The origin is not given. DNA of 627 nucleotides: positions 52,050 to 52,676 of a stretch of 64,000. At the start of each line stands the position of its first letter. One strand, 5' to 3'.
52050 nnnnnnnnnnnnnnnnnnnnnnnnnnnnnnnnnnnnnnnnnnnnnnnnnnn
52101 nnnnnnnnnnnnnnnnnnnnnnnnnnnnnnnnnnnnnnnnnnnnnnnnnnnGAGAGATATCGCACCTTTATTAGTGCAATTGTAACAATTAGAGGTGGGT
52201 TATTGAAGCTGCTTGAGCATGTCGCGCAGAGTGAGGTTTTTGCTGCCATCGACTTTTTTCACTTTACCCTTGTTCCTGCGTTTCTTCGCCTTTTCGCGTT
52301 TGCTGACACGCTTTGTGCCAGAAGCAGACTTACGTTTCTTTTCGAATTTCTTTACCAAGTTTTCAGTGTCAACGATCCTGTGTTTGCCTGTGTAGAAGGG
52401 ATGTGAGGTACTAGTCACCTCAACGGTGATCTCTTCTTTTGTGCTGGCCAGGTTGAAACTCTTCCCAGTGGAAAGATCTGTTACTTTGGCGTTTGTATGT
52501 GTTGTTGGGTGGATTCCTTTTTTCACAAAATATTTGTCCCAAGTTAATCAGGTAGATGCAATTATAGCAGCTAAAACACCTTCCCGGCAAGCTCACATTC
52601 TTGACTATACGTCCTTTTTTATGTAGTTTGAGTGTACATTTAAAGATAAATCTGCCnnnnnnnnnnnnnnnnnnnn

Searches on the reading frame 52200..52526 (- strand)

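Call 56: search_protein_families(library=pfam, proteins=[window:52200-52526:-], max_evalue=0.001)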
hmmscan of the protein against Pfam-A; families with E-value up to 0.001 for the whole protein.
window:52200-52526:- (108 aa): 1 family
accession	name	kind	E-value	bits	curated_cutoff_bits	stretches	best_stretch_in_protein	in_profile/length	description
PF01197.23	Ribosomal_L31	-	2.4e-21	76.1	27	1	1-64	1-63/65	Ribosomal protein L31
